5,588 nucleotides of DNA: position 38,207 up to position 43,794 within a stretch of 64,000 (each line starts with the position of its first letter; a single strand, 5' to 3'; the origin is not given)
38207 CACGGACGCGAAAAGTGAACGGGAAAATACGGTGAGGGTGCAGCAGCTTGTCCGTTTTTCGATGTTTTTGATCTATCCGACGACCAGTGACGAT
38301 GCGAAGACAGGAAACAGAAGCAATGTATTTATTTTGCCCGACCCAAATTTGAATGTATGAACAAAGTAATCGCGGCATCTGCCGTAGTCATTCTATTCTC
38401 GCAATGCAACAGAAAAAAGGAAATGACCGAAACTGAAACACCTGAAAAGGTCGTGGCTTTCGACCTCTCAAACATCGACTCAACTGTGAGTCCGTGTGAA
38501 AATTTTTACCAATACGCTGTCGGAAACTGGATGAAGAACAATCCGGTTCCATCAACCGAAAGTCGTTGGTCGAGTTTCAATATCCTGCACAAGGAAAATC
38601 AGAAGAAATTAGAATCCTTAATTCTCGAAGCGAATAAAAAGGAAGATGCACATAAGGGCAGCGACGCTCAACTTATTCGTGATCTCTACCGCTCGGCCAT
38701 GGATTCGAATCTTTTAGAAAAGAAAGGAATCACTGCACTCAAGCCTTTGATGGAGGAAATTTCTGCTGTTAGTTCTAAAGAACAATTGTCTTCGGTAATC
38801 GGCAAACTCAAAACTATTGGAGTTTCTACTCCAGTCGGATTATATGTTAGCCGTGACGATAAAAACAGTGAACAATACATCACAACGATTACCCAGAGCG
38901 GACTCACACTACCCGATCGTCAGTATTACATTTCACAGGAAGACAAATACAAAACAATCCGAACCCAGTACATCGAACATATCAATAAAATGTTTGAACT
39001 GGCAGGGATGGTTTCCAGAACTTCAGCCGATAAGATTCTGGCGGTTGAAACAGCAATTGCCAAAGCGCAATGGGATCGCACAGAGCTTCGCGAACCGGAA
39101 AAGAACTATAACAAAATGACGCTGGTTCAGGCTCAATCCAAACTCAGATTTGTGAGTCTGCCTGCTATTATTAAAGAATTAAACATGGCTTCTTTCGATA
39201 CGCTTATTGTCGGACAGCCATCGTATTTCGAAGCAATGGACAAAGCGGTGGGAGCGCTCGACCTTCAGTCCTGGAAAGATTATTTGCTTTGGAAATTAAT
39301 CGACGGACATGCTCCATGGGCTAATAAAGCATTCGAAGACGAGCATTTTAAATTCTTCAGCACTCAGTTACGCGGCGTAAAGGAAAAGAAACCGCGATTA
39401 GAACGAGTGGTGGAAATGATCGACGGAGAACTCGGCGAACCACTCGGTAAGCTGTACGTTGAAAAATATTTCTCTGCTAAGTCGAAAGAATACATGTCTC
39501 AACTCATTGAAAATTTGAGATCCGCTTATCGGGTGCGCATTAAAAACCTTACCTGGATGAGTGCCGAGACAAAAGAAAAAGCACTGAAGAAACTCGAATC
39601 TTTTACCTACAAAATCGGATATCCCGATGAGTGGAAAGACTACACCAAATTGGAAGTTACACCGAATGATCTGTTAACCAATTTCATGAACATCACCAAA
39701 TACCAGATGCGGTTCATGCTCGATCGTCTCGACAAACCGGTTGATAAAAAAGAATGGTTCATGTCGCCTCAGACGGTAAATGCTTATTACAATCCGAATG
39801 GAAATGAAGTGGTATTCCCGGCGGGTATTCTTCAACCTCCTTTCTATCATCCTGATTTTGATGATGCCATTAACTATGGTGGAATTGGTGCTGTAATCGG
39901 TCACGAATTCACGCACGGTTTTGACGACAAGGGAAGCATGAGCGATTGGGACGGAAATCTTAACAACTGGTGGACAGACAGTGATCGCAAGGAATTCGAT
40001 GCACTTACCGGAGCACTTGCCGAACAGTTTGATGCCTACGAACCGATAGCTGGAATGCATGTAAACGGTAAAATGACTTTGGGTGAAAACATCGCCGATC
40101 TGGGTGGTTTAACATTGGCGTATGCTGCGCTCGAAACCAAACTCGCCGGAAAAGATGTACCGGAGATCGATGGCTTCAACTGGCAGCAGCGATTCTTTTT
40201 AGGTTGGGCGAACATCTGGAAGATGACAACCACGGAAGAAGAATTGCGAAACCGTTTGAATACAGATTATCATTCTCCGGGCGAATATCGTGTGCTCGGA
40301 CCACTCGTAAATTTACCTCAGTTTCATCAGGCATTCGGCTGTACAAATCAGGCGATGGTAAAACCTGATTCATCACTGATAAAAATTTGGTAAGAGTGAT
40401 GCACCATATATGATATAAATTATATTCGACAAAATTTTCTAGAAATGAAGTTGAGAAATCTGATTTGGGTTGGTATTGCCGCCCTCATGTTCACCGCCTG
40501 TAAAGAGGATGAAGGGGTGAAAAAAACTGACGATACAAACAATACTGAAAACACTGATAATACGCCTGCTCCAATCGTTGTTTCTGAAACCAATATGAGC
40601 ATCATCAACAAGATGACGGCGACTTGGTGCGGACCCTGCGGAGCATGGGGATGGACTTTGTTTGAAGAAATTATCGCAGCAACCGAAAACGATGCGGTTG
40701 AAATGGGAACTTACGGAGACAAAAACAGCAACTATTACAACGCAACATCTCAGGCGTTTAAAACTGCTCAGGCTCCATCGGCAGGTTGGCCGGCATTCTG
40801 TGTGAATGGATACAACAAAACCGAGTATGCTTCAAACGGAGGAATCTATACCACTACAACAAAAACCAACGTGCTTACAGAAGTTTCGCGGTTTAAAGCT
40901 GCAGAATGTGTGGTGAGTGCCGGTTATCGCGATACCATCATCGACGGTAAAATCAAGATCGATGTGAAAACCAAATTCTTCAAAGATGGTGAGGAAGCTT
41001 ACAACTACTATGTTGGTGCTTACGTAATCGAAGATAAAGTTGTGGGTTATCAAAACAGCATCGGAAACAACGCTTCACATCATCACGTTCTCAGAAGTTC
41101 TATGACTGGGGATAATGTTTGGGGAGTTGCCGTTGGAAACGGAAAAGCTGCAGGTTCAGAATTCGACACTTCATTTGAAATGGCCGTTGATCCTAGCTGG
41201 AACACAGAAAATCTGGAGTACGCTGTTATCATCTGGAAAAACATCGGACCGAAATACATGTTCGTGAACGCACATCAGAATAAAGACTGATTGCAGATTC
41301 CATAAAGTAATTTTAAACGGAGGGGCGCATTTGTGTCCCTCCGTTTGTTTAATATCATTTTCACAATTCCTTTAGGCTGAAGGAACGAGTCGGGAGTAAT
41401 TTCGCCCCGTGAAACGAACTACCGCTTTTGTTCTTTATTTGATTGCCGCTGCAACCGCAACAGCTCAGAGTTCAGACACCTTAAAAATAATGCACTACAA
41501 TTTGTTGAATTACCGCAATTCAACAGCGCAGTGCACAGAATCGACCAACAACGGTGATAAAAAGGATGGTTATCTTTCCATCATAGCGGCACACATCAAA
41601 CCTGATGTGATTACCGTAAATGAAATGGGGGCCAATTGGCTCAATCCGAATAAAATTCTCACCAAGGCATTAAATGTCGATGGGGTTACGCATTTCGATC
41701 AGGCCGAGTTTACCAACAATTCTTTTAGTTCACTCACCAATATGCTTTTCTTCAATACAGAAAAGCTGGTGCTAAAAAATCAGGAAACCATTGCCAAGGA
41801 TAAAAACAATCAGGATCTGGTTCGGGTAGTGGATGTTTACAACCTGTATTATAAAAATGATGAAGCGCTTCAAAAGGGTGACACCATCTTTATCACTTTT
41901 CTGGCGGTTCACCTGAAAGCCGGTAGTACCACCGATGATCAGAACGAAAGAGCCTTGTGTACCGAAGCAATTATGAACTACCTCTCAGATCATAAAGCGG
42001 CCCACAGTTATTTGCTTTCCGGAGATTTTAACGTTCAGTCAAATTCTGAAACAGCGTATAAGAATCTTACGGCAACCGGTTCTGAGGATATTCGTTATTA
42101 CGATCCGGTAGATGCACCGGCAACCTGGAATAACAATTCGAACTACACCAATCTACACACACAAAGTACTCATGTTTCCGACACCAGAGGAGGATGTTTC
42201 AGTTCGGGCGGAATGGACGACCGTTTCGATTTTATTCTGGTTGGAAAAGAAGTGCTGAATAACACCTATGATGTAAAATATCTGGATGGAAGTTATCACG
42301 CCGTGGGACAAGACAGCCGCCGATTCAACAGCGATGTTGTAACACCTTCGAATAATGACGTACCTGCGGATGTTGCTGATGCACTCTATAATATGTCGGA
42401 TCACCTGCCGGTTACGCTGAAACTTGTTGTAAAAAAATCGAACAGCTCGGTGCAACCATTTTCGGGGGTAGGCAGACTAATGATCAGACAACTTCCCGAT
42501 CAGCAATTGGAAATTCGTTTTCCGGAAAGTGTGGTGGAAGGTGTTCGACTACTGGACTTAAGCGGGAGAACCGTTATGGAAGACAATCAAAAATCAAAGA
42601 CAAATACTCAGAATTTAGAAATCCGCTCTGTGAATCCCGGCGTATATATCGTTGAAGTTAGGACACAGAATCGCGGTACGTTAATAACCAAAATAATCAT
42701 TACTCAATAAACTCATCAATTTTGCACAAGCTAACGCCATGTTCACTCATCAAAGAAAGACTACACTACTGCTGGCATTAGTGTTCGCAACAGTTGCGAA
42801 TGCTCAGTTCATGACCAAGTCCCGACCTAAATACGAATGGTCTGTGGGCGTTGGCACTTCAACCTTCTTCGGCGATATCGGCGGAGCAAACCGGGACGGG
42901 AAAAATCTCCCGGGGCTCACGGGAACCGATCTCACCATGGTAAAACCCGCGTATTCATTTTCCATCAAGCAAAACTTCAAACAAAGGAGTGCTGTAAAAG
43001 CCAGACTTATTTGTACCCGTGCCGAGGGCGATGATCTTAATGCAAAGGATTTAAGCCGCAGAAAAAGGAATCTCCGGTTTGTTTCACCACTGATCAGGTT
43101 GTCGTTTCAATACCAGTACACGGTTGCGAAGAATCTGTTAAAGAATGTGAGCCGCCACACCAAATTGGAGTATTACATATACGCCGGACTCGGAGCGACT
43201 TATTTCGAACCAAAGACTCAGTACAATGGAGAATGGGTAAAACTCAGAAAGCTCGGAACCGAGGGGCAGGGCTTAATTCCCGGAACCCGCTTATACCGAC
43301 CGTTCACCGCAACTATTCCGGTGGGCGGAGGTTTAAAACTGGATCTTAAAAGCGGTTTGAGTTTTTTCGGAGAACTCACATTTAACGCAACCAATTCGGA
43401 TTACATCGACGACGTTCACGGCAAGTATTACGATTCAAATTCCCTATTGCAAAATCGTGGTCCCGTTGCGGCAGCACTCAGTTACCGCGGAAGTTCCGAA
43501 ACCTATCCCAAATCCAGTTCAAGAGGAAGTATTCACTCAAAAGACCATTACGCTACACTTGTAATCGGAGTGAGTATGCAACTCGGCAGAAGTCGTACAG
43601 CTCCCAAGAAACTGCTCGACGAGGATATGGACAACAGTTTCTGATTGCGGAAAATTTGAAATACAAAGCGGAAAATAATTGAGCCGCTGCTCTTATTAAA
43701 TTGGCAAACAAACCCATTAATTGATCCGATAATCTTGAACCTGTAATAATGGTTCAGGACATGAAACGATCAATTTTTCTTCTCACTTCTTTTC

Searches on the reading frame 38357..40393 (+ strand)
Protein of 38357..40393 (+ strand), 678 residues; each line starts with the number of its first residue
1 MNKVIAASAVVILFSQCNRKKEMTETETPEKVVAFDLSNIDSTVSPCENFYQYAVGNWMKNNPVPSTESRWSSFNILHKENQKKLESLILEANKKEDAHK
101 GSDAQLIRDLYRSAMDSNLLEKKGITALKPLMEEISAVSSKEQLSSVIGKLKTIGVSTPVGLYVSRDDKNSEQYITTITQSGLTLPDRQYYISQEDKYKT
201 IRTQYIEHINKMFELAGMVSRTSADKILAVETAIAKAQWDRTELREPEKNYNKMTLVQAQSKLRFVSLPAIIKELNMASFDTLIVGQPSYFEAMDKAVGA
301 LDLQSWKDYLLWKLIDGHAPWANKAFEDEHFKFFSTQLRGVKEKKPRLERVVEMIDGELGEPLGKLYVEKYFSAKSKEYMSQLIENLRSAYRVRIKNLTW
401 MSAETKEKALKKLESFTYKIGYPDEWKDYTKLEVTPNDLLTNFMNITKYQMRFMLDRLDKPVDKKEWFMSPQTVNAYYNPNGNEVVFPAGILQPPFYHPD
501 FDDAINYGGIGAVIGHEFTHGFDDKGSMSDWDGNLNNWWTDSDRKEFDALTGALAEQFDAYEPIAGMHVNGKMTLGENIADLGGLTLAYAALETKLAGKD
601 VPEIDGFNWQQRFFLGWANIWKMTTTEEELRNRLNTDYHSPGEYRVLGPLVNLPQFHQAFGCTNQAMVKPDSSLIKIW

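Call 78: search_protein_families(library=pfam, proteins=[window:38357-40393:+])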
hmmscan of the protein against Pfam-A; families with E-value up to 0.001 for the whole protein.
window:38357-40393:+ (678 aa): 2 families
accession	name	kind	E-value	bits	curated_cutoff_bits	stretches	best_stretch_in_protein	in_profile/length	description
PF05649.18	Peptidase_M13_N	-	6.6e-120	401.5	32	1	46-423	1-381/381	Peptidase family M13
PF01431.27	Peptidase_M13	-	1.7e-69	234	24.5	1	475-671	1-200/205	Peptidase family M13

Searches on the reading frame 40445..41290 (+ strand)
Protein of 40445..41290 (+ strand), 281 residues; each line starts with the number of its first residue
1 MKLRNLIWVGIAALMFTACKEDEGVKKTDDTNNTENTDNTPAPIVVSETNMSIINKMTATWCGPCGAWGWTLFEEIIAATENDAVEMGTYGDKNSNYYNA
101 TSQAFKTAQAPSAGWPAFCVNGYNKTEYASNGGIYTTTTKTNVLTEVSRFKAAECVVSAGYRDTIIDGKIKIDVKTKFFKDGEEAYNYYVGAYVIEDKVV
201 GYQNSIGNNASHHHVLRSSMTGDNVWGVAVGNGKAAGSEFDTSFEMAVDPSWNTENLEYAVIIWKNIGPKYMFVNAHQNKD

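Call 78: search_protein_families(library=pfam, proteins=[window:40445-41290:+])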
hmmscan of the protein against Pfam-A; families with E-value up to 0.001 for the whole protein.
window:40445-41290:+ (281 aa): 1 family
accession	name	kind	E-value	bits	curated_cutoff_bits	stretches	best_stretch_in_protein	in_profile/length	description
PF11551.14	Omp28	-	4.4e-13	49.9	34.9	1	136-259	25-147/171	Outer membrane protein Omp28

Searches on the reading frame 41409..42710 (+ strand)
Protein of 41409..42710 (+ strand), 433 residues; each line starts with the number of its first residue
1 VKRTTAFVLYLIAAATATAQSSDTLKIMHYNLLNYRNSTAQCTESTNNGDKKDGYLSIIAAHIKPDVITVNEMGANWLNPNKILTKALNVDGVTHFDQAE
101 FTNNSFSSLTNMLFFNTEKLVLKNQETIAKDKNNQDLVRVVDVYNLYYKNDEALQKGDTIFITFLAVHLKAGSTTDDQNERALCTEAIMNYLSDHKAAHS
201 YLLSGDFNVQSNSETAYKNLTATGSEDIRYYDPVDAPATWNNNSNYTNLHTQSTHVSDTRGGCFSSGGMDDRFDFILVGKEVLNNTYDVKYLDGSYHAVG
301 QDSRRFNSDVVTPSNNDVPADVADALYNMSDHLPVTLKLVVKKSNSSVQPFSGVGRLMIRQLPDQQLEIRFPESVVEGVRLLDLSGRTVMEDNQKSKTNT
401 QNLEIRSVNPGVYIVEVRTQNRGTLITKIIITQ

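Call 83: search_protein_families(library=pfam, proteins=[window:41409-42710:+], max_evalue=0.1)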
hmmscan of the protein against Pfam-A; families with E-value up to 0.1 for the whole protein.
window:41409-42710:+ (433 aa): 3 families
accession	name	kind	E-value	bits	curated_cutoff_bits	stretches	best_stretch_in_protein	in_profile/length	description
PF18962.6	Por_Secre_tail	-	6.6e-09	36.4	27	1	366-431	9-75/75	Secretion system C-terminal sorting domain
PF23623.1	GBD_IRG7_N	-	0.017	15.7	27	0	364-422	25-83/95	IRG7 N-terminal galactose binding domain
PF14080.11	DUF4261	-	0.064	13.7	27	0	119-160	7-49/77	Domain of unknown function (DUF4261)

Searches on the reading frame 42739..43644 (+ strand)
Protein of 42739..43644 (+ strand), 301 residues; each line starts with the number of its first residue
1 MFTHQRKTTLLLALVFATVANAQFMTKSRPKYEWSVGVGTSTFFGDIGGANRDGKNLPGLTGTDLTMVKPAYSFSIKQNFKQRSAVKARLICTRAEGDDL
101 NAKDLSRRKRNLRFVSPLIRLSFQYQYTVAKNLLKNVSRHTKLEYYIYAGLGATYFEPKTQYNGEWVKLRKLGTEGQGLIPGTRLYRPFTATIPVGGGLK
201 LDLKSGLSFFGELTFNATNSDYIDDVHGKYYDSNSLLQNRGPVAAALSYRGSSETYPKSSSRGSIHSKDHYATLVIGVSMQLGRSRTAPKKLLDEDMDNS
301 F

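Call 83: search_protein_families(library=pfam, proteins=[window:42739-43644:+], max_evalue=0.1)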
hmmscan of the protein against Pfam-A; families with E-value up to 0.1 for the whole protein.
window:42739-43644:+ (301 aa): 1 family
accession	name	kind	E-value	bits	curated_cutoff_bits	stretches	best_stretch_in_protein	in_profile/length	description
PF19573.5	DUF6089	-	0.002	17.9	23.2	1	31-162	20-135/226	Domain of unknown function (DUF6089)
